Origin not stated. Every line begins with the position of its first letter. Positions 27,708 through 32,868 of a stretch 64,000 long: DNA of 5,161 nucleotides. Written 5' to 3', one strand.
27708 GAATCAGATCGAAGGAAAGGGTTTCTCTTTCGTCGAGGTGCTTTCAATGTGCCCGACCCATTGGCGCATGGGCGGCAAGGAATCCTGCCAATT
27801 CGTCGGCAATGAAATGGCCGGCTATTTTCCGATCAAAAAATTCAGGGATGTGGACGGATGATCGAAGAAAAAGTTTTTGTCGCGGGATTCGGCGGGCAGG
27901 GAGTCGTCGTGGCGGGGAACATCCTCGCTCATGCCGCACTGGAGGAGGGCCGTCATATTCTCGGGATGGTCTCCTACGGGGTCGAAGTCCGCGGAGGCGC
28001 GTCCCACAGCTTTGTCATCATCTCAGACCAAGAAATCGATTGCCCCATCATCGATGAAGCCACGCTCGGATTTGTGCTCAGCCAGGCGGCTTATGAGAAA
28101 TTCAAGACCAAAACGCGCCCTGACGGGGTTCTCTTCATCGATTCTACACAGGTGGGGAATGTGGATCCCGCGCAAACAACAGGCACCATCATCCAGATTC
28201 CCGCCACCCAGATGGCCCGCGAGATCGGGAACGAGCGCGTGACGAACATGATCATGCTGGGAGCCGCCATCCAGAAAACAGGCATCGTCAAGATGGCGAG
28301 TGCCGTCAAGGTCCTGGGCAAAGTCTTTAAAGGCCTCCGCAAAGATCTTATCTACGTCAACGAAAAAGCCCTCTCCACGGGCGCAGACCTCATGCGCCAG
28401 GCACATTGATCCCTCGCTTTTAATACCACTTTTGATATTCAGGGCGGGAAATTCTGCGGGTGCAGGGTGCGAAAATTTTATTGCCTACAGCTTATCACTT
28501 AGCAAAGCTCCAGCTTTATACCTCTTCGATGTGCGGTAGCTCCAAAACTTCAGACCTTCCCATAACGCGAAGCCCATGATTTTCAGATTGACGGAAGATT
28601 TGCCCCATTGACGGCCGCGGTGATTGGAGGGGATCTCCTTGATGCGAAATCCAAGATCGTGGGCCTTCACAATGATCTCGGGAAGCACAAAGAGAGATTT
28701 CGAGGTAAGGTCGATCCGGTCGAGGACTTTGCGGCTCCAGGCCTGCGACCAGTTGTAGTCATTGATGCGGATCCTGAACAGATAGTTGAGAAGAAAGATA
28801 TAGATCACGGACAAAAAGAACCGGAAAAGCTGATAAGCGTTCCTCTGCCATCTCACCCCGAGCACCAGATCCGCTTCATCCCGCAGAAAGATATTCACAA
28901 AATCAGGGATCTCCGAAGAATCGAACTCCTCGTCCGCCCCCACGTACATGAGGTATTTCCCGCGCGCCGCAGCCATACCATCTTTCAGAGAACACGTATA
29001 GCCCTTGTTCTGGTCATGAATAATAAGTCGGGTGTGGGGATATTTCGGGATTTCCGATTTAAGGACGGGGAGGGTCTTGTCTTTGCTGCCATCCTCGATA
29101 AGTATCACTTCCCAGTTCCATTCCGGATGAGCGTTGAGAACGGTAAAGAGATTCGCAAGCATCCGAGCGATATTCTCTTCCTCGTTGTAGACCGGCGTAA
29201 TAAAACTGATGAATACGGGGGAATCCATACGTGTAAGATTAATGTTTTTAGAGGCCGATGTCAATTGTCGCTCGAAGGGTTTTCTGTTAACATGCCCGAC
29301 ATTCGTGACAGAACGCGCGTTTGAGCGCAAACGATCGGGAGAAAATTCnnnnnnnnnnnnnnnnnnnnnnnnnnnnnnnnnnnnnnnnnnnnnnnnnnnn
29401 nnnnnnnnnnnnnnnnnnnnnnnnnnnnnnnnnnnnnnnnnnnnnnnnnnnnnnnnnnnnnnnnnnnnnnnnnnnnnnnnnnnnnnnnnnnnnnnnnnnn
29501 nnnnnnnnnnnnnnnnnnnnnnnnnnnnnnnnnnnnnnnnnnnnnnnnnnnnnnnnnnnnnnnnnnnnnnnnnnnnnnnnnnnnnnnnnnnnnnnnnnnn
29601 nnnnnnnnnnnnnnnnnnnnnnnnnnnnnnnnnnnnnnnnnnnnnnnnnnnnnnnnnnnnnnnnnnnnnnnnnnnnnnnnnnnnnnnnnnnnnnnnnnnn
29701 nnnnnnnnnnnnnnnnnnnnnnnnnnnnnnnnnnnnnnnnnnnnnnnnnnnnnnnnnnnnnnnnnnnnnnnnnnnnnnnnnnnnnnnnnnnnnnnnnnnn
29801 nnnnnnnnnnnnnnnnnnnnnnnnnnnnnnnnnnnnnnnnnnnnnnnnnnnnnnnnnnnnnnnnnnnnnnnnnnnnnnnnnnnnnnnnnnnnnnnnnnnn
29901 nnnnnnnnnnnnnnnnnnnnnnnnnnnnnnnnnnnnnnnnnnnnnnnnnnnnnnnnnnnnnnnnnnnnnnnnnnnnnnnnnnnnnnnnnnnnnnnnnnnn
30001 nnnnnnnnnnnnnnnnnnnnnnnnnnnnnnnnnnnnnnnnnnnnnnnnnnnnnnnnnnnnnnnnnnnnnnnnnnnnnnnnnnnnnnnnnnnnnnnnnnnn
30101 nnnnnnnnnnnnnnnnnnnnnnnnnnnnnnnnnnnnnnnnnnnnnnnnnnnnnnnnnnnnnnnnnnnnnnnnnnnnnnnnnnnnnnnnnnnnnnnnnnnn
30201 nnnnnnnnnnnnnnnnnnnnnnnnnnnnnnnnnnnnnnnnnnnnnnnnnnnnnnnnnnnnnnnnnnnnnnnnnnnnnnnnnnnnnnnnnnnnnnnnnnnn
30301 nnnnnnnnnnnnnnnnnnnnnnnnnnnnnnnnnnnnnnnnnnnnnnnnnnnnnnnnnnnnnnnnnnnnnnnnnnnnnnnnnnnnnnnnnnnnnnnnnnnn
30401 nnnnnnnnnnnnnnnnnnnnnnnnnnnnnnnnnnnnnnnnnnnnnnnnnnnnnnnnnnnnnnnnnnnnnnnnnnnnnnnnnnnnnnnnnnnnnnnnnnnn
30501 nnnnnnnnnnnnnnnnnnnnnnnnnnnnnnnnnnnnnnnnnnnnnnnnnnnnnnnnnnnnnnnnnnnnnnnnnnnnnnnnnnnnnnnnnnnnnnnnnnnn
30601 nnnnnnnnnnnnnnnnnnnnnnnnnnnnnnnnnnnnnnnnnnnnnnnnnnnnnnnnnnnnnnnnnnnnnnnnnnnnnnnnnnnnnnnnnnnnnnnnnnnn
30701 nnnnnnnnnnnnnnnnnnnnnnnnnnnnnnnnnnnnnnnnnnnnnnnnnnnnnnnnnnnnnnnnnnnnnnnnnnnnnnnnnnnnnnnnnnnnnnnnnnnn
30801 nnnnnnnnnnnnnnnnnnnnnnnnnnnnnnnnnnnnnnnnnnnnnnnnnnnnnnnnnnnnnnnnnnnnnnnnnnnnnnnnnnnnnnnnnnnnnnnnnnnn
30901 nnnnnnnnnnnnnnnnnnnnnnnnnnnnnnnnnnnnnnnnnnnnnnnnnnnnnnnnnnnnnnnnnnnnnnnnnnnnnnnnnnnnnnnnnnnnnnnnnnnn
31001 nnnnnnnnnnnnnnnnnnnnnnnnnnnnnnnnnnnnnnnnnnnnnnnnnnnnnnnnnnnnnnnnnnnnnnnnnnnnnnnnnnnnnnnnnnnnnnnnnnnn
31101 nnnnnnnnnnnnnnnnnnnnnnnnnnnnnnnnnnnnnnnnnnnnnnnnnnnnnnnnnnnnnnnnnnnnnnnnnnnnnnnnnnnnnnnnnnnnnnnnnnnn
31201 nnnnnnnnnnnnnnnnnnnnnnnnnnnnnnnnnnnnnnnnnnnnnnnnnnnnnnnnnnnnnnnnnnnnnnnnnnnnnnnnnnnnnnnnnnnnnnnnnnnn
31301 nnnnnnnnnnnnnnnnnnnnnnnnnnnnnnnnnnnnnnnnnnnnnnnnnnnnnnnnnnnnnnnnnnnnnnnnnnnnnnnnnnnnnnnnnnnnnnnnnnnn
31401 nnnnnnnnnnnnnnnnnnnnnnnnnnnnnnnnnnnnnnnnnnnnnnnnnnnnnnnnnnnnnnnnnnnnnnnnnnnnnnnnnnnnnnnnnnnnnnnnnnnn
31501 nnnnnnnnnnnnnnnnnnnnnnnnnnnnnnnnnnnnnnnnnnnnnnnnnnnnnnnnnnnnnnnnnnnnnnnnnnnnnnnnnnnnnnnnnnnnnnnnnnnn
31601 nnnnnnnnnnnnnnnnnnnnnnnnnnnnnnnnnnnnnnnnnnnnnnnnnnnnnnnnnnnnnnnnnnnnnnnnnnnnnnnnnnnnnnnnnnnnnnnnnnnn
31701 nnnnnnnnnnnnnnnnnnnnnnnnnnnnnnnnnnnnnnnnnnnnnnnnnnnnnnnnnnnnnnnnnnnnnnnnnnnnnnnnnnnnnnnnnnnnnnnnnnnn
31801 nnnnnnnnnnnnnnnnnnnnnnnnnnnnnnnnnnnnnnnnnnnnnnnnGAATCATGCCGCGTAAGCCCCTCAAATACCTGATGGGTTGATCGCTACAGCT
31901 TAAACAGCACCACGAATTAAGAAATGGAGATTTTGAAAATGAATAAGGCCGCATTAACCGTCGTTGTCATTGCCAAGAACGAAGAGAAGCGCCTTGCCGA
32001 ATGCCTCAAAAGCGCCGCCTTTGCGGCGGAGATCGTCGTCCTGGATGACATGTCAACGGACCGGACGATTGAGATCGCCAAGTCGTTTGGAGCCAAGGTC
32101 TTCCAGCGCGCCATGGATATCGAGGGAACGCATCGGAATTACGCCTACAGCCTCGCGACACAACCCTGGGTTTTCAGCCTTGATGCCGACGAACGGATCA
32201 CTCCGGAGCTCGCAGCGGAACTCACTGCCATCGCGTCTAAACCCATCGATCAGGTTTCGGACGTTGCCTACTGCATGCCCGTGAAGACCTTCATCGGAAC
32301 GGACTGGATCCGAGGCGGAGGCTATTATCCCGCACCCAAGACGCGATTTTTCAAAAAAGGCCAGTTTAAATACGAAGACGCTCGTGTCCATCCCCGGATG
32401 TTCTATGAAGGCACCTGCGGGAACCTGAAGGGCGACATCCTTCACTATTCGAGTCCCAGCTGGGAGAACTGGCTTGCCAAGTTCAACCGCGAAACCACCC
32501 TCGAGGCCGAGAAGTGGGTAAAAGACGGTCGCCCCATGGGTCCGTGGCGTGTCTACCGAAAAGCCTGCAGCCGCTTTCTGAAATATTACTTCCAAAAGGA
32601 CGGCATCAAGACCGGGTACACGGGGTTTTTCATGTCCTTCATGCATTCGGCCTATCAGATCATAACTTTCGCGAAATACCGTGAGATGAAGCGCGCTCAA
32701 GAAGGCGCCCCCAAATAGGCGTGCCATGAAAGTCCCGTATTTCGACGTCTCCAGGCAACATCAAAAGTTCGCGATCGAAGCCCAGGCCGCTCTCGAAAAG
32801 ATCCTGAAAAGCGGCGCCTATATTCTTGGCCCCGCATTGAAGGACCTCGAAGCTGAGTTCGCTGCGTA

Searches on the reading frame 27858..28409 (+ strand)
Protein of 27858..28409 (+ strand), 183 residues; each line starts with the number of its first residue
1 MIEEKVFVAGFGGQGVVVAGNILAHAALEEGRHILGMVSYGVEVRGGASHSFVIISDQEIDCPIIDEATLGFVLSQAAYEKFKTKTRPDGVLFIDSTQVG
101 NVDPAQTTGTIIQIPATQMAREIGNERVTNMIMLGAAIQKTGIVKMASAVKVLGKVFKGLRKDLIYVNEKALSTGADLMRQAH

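Call 10: search_protein_families(library=pfam, proteins=[window:27858-28409:+])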
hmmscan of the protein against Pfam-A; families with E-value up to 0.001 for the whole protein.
window:27858-28409:+ (183 aa): 1 family
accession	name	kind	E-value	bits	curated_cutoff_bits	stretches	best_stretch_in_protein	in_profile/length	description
PF01558.24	POR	-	5.3e-34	118.3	27.4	1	12-176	1-172/173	Pyruvate ferredoxin/flavodoxin oxidoreductase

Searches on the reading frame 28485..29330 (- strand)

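Call 10: search_protein_families(library=pfam, proteins=[window:28485-29330:-])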
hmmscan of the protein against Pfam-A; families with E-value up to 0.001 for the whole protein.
window:28485-29330:- (281 aa): 1 family
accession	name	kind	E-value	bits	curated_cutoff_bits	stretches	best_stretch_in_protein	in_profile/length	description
PF00535.33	Glycos_transf_2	-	2.5e-25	89.8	23.3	1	42-174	1-129/168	Glycosyl transferase family 2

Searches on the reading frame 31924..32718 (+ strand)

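Call 10: search_protein_families(library=pfam, proteins=[window:31924-32718:+])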
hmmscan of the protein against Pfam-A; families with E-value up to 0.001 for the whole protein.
window:31924-32718:+ (264 aa): 4 families
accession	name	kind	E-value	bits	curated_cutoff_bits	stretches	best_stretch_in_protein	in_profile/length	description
PF00535.33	Glycos_transf_2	-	3.4e-16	60.1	23.3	1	12-115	1-115/168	Glycosyl transferase family 2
PF10111.15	Glyco_tranf_2_2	-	0.00014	21.9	27.3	1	12-125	1-128/276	Glycosyltransferase like family 2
PF13641.12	Glyco_tranf_2_3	-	0.00023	21.7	27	1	11-109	3-117/230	Glycosyltransferase like family 2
PF13704.12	Glyco_tranf_2_4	-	0.00038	21.3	27.5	0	18-91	1-83/98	Glycosyl transferase family 2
